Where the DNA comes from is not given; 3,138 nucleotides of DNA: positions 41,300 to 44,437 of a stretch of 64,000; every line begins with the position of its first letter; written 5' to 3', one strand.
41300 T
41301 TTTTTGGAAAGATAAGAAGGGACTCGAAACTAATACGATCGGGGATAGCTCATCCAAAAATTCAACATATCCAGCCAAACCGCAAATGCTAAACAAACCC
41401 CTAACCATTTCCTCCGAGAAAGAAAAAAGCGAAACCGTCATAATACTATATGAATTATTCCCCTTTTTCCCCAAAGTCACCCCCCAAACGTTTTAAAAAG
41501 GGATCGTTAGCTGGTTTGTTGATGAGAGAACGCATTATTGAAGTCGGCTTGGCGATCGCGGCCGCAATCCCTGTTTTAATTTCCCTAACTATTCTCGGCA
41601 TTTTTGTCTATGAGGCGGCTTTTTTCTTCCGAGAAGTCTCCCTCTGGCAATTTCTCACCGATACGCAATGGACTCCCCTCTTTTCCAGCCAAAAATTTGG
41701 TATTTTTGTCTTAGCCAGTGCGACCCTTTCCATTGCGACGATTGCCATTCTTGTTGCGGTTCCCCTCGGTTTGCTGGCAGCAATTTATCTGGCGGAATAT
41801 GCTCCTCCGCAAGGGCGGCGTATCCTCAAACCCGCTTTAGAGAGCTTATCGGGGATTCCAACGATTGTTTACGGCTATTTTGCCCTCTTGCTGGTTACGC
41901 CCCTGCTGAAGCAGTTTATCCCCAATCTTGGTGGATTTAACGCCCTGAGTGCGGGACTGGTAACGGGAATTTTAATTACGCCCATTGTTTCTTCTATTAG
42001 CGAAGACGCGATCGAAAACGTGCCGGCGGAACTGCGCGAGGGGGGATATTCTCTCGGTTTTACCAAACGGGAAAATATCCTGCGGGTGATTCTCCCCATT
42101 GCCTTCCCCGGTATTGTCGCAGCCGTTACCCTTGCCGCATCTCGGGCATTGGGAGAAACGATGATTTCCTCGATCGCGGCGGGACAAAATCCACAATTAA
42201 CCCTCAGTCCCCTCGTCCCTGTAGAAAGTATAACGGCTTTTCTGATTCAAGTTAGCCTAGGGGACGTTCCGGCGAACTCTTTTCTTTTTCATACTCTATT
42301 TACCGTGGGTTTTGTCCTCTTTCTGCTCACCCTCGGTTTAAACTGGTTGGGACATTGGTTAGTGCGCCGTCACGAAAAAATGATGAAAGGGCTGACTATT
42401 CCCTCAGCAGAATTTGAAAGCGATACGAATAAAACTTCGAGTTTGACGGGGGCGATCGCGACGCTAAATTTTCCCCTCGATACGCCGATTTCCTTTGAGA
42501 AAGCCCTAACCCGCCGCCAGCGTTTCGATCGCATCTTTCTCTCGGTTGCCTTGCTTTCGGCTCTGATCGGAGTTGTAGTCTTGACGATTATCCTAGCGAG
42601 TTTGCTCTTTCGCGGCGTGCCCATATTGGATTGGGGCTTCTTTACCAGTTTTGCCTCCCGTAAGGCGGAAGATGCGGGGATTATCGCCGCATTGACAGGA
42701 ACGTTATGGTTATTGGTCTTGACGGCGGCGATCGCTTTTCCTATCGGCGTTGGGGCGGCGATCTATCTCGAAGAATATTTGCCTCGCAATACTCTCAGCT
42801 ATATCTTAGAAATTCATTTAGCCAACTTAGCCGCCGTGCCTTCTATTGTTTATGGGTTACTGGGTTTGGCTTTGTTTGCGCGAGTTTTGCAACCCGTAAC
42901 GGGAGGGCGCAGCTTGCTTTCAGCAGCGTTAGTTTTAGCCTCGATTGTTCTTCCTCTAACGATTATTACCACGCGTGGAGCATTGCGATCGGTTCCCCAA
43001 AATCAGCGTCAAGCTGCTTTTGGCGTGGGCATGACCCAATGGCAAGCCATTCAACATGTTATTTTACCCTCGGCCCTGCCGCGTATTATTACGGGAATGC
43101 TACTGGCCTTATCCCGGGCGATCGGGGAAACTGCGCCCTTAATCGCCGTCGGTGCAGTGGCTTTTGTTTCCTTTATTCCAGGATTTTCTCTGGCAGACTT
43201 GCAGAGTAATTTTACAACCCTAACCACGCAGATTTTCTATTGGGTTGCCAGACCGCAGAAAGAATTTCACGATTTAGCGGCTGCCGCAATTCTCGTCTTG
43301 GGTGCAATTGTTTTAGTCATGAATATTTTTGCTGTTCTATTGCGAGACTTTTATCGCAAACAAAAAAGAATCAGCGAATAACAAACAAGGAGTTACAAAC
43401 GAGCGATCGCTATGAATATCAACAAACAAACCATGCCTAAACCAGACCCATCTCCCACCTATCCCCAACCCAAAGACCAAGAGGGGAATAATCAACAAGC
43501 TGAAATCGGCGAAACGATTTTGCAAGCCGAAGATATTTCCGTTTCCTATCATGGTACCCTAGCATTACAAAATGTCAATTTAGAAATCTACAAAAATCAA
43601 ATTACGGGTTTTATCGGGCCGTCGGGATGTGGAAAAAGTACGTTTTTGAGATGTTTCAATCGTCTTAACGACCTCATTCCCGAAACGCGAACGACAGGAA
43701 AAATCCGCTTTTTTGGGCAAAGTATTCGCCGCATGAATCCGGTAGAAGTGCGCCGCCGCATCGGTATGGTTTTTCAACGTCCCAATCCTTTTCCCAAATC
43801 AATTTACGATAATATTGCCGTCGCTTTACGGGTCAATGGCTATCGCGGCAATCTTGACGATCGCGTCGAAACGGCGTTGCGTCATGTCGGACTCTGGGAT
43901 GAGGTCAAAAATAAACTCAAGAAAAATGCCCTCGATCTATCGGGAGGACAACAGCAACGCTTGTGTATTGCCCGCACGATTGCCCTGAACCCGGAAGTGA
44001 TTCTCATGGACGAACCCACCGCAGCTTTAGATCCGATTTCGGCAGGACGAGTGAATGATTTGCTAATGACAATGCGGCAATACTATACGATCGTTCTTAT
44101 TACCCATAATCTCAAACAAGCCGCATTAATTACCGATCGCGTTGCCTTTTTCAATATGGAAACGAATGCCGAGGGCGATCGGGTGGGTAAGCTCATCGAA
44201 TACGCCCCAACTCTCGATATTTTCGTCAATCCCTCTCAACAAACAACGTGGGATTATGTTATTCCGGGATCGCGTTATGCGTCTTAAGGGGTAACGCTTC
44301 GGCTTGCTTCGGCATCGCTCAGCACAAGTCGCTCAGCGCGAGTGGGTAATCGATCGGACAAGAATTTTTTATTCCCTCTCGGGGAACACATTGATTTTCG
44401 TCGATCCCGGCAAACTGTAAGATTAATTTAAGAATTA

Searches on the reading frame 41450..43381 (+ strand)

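Call 10: search_protein_families(library=pfam, proteins=[window:41450-43381:+], max_evalue=0.01)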
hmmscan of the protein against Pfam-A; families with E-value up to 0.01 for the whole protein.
window:41450-43381:+ (643 aa): 1 family
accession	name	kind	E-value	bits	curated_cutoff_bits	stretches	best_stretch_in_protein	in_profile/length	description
PF00528.27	BPD_transp_1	-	1.8e-26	93.5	26.4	2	105-307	3-181/184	Binding-protein-dependent transport system inner membrane component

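Call 60: search_protein_families(library=ncbifam, proteins=[window:41450-43381:+], max_evalue=1e-10)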
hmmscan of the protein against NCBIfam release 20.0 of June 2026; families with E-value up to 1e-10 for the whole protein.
window:41450-43381:+ (643 aa): 11 families
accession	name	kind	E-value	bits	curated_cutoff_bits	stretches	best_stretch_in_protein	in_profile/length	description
TIGR02138.1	phosphate_pstC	equivalog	4e-114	380.6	196.45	2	27-307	1-294/296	phosphate ABC transporter permease subunit PstC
TIGR00974.1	3a0107s02c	equivalog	1.7e-112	375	193.45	2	361-635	2-270/272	phosphate ABC transporter permease PstA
NF008430.0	PRK11268.1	equivalog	2.9e-50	171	439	2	351-631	18-289/295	phosphate ABC transporter permease PstA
NF008435.0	PRK11275.1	equivalog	6.9e-48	163.4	502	3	162-310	167-314/319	phosphate ABC transporter permease PstC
TIGR02141.1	modB_ABC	equivalog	2e-19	70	182.6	1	92-249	3-164/208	molybdate ABC transporter permease subunit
NF006939.0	PRK09421.1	equivalog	9e-19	67.8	262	0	435-637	49-222/230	molybdate ABC transporter permease subunit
NF007047.0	PRK09500.1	equivalog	1.9e-15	57.1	326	0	371-557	16-196/257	spermidine/putrescine ABC transporter permease PotC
TIGR01581.1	Mo_ABC_porter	hypoth_equivalog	2.1e-15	56.9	210.3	0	411-566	23-181/225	ABC transporter permease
TIGR02139.1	permease_CysT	equivalog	3.7e-15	56.2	246.1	0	493-567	136-210/265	sulfate ABC transporter permease subunit CysT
TIGR00969.1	3a0106s02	subfamily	5.3e-14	52.3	240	0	91-241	65-219/272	sulfate ABC transporter permease subunit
NF008208.0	PRK10971.1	equivalog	7.7e-12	45.3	415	0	489-571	140-223/277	sulfate/thiosulfate ABC transporter permease CysT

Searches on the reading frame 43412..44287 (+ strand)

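Call 54: search_protein_families(library=pfam, proteins=[window:43412-44287:+], max_evalue=0.00001)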
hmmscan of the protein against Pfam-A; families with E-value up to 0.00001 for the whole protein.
window:43412-44287:+ (291 aa): 2 families
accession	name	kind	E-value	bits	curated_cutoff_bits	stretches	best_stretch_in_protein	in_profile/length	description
PF00005.33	ABC_tran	-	1.7e-34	119.8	25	1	52-204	1-137/137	ABC transporter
PF13304.12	AAA_21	-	3e-08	34.5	27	0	64-105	1-42/304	AAA domain, putative AbiEii toxin, Type IV TA system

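Call 60: search_protein_families(library=ncbifam, proteins=[window:43412-44287:+], max_evalue=1e-10)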
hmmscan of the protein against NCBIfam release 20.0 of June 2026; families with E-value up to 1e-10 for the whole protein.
window:43412-44287:+ (291 aa): 166 families (the best 25 are shown)
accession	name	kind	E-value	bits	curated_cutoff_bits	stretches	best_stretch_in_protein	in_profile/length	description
TIGR00972.1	3a0107s01c2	equivalog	6.8e-99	330.2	343.2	1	37-283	2-243/248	phosphate ABC transporter ATP-binding protein PstB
NF010851.0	PRK14258.1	subfamily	4.3e-78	262.4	425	1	37-284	8-257/261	phosphate ABC transporter ATP-binding protein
NF010860.0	PRK14267.1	equivalog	4.9e-77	259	412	1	37-284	5-249/253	phosphate ABC transporter ATP-binding protein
NF010864.0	PRK14271.1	equivalog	3.9e-59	200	561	1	36-284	21-263/276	phosphate ABC transporter ATP-binding protein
NF010840.0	PRK14246.1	equivalog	5.9e-57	193.2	425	1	51-284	25-253/257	phosphate ABC transporter ATP-binding protein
TIGR01186.1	proV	subfamily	7.2e-41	140.5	326.6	1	48-248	5-204/363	betaine/proline/choline family ABC transporter ATP-binding protein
TIGR04521.1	ECF_ATPase_2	equivalog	9.6e-41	139.7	330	1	49-250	18-221/279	energy-coupling factor transporter ATPase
TIGR02673.1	FtsE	equivalog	1.6e-39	135.8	264.85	1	37-243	2-206/214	cell division ATP-binding protein FtsE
TIGR04520.1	ECF_ATPase_1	equivalog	2.1e-38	132.3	315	1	38-250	2-212/269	energy-coupling factor transporter ATPase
TIGR03265.1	PhnT2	equivalog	3.1e-38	131.9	457.7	1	36-249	4-210/353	putative 2-aminoethylphosphonate ABC transporter ATP-binding protein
TIGR02857.1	CydD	equivalog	3.2e-38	132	435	1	27-240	311-523/529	thiol reductant ABC exporter subunit CydD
TIGR02315.1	ABC_phnC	equivalog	9e-37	126.8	266.1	1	36-244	1-216/243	phosphonate ABC transporter ATP-binding protein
TIGR02314.1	ABC_MetN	equivalog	1e-36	126.6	499.7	1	49-277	18-235/343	methionine ABC transporter ATP-binding protein MetN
NF043075.1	MMSYN1_0197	equivalog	4.8e-36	124.4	550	1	36-248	2-207/341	spermidine/putrescine ABC transporter ATP-binding protein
NF007027.0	PRK09493.1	equivalog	2e-35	122.3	379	1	39-267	4-229/240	glutamine ABC transporter ATP-binding protein GlnQ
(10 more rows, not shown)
